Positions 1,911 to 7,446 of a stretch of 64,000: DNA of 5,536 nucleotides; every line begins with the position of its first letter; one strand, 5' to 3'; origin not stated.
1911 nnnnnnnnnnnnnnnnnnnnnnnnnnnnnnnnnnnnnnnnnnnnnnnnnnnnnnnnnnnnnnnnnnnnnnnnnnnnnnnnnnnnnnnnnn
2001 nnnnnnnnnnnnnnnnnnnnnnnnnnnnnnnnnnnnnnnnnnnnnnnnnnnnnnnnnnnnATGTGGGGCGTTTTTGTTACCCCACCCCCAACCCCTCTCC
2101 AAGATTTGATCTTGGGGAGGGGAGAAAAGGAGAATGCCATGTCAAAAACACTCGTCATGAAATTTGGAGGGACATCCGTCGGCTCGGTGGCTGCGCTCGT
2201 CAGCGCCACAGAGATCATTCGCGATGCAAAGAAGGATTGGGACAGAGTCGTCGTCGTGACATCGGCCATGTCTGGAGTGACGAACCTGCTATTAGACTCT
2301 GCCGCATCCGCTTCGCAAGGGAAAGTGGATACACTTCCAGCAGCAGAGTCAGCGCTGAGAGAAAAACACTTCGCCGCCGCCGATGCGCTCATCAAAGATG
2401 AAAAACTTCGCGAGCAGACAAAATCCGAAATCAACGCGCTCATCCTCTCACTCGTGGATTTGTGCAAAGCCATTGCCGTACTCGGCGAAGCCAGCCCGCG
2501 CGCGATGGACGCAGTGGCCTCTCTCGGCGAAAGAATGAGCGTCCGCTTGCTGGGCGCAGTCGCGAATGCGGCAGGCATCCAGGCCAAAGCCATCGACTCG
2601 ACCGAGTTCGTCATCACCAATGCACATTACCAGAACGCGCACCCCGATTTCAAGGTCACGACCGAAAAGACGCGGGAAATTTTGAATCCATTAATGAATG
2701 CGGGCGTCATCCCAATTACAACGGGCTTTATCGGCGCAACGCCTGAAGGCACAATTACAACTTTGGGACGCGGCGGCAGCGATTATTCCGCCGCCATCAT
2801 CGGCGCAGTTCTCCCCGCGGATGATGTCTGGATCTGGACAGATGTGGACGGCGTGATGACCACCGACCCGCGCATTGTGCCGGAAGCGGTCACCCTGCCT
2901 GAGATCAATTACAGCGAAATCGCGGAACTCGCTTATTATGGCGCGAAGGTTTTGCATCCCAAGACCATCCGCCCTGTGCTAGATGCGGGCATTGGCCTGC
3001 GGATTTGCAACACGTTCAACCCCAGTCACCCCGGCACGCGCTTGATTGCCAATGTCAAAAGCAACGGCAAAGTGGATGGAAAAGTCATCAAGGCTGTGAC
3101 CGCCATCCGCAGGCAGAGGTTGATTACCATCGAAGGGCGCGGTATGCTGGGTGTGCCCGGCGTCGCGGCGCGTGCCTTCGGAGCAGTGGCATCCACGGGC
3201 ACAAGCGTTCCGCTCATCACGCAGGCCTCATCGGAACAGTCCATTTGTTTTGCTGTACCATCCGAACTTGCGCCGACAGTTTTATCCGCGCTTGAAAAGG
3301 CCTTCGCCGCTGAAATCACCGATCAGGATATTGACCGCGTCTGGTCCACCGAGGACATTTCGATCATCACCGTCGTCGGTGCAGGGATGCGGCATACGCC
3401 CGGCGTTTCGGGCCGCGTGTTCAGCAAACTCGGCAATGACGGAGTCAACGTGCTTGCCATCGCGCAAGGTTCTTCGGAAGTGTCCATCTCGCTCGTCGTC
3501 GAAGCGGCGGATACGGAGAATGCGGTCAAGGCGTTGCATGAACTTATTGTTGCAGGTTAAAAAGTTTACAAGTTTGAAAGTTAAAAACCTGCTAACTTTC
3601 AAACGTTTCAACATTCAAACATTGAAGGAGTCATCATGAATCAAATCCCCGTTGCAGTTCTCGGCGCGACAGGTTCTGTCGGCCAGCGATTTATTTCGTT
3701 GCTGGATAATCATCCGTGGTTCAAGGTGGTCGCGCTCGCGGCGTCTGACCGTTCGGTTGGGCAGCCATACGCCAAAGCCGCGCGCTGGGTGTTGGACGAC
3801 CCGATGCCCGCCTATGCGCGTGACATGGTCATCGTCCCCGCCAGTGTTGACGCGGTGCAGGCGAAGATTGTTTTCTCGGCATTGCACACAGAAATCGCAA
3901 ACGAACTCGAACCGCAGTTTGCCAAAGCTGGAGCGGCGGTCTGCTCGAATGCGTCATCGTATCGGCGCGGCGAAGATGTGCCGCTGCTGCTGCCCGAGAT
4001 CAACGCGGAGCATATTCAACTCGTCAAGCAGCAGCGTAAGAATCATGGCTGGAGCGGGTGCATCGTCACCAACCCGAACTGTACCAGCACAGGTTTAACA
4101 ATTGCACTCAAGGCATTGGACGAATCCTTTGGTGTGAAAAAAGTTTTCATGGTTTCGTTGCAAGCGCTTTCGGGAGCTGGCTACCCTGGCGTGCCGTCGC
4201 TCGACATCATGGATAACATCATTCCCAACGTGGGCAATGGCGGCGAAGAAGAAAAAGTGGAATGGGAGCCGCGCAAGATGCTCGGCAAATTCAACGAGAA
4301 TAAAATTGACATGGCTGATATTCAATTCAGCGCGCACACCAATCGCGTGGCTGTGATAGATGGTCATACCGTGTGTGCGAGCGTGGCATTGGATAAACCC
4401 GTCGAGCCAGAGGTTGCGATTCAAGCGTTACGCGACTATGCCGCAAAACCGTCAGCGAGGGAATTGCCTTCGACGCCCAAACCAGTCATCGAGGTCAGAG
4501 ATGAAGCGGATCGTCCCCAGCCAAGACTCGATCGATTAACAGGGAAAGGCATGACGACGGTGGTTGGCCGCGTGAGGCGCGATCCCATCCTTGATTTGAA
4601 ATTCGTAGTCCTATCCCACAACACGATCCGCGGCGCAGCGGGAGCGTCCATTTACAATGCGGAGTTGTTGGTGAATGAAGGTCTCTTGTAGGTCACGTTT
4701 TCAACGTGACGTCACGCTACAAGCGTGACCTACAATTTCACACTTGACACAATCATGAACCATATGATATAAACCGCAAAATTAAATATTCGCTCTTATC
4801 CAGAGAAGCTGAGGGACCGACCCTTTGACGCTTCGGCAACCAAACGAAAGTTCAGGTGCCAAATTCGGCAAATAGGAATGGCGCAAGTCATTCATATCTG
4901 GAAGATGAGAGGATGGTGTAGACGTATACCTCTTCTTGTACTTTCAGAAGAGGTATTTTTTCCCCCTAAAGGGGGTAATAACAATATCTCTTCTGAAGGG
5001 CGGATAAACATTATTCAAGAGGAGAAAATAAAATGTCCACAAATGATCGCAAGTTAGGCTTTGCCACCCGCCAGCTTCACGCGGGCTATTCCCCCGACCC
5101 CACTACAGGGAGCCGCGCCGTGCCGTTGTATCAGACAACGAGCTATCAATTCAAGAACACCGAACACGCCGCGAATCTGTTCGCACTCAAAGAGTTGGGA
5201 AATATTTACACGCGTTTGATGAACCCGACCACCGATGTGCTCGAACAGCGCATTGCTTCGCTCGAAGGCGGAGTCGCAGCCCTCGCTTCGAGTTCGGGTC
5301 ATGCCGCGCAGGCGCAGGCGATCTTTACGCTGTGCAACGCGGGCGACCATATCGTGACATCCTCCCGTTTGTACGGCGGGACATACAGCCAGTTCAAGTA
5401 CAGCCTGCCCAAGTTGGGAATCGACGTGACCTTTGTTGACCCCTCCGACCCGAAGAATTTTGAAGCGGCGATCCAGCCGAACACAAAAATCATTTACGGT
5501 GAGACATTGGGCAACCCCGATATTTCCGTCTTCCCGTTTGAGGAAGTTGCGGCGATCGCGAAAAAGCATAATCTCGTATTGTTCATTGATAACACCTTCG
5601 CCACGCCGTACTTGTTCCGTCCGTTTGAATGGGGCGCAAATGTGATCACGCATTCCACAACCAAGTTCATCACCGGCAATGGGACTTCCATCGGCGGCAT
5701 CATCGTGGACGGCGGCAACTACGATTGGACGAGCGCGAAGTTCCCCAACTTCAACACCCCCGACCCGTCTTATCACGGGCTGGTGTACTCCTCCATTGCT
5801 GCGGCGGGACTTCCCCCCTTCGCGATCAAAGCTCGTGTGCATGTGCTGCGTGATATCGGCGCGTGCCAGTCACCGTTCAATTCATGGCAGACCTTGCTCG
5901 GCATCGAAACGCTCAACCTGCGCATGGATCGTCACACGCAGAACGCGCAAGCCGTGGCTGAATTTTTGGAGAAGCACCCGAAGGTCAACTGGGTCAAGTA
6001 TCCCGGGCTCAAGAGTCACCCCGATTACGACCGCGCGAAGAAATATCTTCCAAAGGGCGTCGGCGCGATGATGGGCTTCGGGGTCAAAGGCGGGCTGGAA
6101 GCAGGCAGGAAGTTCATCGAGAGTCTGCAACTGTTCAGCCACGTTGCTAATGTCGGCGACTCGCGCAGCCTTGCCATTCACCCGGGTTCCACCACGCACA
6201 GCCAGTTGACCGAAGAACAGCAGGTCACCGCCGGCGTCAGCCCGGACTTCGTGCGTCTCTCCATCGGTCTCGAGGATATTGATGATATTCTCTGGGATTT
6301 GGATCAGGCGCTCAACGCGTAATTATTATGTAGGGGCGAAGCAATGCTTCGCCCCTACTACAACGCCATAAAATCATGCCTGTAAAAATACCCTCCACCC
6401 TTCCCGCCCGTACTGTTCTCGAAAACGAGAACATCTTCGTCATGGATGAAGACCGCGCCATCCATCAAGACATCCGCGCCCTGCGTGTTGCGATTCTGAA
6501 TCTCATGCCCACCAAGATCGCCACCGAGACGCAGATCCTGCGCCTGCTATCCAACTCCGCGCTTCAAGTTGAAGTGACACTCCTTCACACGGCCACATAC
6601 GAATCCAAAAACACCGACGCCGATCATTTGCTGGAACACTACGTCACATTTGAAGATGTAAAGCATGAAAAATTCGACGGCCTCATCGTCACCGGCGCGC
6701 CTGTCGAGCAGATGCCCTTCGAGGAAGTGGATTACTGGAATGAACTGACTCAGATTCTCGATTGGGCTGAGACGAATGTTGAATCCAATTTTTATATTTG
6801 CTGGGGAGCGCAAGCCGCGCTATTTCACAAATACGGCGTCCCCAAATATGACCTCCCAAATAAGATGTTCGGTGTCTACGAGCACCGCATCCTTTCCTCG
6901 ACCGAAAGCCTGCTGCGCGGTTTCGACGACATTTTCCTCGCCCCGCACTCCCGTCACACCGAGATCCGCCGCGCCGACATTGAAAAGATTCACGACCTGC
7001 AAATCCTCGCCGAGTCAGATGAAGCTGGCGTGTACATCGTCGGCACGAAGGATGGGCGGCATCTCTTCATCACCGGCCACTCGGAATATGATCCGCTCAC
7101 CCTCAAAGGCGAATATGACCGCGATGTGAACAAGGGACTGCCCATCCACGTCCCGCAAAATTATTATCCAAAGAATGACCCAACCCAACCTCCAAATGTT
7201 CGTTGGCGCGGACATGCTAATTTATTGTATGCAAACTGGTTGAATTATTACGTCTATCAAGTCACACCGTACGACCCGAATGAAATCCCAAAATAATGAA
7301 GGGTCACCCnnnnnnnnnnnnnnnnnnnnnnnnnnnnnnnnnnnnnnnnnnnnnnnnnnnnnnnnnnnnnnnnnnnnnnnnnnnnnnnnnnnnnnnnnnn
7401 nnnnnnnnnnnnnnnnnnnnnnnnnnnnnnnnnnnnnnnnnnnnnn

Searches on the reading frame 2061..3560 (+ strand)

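Call 12: search_protein_families(library=ncbifam, max_evalue=1e-10, proteins=[window:2061-3560:+])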
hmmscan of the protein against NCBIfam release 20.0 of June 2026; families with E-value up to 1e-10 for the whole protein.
window:2061-3560:+ (499 aa): 24 families
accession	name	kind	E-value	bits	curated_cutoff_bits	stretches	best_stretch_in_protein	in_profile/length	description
NF004938.0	PRK06291.1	equivalog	1.1e-144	482.7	528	1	30-494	2-459/468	aspartate kinase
NF006959.0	PRK09436.1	equivalog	9.5e-138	460.5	726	1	32-495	3-458/819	bifunctional aspartate kinase/homoserine dehydrogenase I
TIGR00657.1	asp_kinases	subfamily_domain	6.3e-124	414.4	208.7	1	29-496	2-440/442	aspartate kinase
TIGR00656.1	asp_kin_monofn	equivalog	5.7e-112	374.7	402.25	1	29-495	2-403/407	aspartate kinase, monofunctional class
NF006570.0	PRK09084.1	equivalog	2.1e-108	363.3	455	1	27-496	1-448/452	lysine-sensitive aspartokinase 3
NF005155.0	PRK06635.1-4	equivalog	7.8e-77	259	346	1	131-494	50-399/407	aspartate kinase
NF005154.0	PRK06635.1-2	equivalog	1.8e-73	248.2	376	1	130-494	50-400/407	aspartate kinase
NF006068.0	PRK08210.1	equivalog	3.2e-69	234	474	1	142-494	64-398/405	aspartate kinase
NF006540.0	PRK09034.1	equivalog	3.3e-69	233.7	434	2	32-336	3-295/454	aspartate kinase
NF006515.0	PRK08961.1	equivalog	2.3e-68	231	802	1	26-497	5-460/861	bifunctional aspartate kinase/diaminopimelate decarboxylase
NF005656.0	PRK07431.1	equivalog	5.1e-67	226.8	657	1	131-494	50-407/587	aspartate kinase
NF005159.0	PRK06635.2-3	equivalog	1.1e-64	218.9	379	1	130-495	49-404/406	aspartate kinase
NF005153.0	PRK06635.1-1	equivalog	2.2e-63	214.8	585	1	131-494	50-403/421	aspartate kinase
NF004579.0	PRK05925.1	equivalog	1e-59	202.7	665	1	30-497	3-433/440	aspartate kinase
NF007003.0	PRK09466.1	subfamily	1.9e-57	195.3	582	1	26-496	8-452/810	bifunctional aspartate kinase/homoserine dehydrogenase II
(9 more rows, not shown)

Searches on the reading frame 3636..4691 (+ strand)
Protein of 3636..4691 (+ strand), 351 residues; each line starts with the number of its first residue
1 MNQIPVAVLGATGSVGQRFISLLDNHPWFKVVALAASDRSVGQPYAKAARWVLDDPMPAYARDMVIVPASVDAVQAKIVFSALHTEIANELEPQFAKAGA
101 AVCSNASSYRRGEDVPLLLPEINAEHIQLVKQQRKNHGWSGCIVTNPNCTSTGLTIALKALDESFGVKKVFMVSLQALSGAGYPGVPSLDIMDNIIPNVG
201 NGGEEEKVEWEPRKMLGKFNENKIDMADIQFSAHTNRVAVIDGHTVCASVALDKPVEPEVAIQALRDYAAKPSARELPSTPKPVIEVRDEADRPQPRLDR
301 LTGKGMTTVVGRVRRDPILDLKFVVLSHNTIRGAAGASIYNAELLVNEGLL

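Call 12: search_protein_families(library=ncbifam, max_evalue=1e-10, proteins=[window:3636-4691:+])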
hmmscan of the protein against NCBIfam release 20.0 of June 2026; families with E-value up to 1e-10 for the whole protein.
window:3636-4691:+ (351 aa): 7 families
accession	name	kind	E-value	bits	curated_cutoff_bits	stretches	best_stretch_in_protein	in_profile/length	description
NF006416.0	PRK08664.1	subfamily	3.2e-137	457.4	232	1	2-350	2-348/350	aspartate-semialdehyde dehydrogenase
TIGR00978.1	asd_EA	equivalog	3.8e-127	424.1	301.2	1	5-346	2-341/342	aspartate-semialdehyde dehydrogenase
NF011456.0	PRK14874.1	equivalog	1.8e-40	139.1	223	1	2-189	3-171/346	aspartate-semialdehyde dehydrogenase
TIGR01296.1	asd_B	equivalog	1.8e-35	122.7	324.2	1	6-189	2-167/339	aspartate-semialdehyde dehydrogenase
NF005229.0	PRK06728.1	equivalog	1.2e-26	93.5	628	1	6-185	8-168/347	aspartate-semialdehyde dehydrogenase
NF004224.0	PRK05671.1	equivalog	1.1e-13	51.4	284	0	3-189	4-171/336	aspartate-semialdehyde dehydrogenase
TIGR01850.1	argC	equivalog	2e-12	47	233.6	1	5-344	2-328/345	N-acetyl-gamma-glutamyl-phosphate reductase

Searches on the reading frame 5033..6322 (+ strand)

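Call 12: search_protein_families(library=ncbifam, max_evalue=1e-10, proteins=[window:5033-6322:+])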
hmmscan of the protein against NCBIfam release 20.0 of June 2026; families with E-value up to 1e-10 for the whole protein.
window:5033-6322:+ (429 aa): 42 families (the best 25 are shown)
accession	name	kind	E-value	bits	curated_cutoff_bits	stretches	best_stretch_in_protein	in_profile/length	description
TIGR01326.1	OAH_OAS_sulfhy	subfamily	2.3e-197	655.8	495.1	1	10-427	2-417/418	O-acetylhomoserine aminocarboxypropyltransferase/cysteine synthase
NF005872.0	PRK07812.1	equivalog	2.3e-193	642.6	703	1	6-429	13-434/439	bifunctional o-acetylhomoserine/o-acetylserine sulfhydrylase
NF006096.0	PRK08248.1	equivalog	2.7e-193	642.5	726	1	4-428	3-426/431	homocysteine synthase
NF004650.0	PRK05994.1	equivalog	1.2e-170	568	667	1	5-428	3-425/427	O-acetylhomoserine aminocarboxypropyltransferase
NF006004.0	PRK08134.1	equivalog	3.6e-170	566.3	636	1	6-429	5-427/433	O-acetylhomoserine aminocarboxypropyltransferase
NF004757.0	PRK06084.1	equivalog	1.2e-155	518.5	790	1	12-429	5-422/425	bifunctional O-acetylhomoserine aminocarboxypropyltransferase/cysteine synthase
NF004125.0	PRK05613.1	equivalog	1.2e-153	511.7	765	1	4-428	8-435/437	O-acetylhomoserine/O-acetylserine sulfhydrylase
NF005215.0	PRK06702.1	equivalog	1.7e-138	462.2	709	1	11-427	8-422/432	bifunctional O-acetylhomoserine aminocarboxypropyltransferase/cysteine synthase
NF005695.0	PRK07503.1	equivalog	7.1e-119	397.1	666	2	1-226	1-226/403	methionine gamma-lyase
NF004876.0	PRK06234.1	subfamily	8.8e-116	387.2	666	2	6-227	5-228/400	methionine gamma-lyase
TIGR01328.1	met_gam_lyase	equivalog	2.7e-113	378.8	549.7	2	9-226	3-220/391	methionine gamma-lyase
NF006003.0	PRK08133.1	equivalog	3.6e-110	368.4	522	2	3-226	5-227/396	O-succinylhomoserine sulfhydrylase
TIGR01325.1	O_suc_HS_sulf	equivalog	3e-104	348.7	510.05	2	28-229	17-218/380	O-succinylhomoserine sulfhydrylase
NF004609.0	PRK05939.1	equivalog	2.4e-97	326.4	555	1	7-429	3-410/412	cystathionine gamma-synthase family protein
NF005263.0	PRK06767.1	equivalog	1e-95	321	617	2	8-225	4-221/392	methionine gamma-lyase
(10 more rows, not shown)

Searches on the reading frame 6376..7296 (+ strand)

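Call 12: search_protein_families(library=ncbifam, max_evalue=1e-10, proteins=[window:6376-7296:+])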
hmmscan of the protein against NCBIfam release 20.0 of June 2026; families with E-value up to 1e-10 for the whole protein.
window:6376-7296:+ (306 aa): 3 families
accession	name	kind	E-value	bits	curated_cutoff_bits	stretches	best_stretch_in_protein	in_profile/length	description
NF047918.2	MetA_acetyl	exception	1.6e-148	493.9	460.5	1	1-300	1-301/302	homoserine O-acetyltransferase MetA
TIGR01001.2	MetA_succinyl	equivalog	2.6e-134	447.3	495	1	1-302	1-302/304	homoserine O-succinyltransferase MetA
NF003776.0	PRK05368.1-3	equivalog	3.8e-58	196.8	358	1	1-253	1-256/353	homoserine O-succinyltransferase MetA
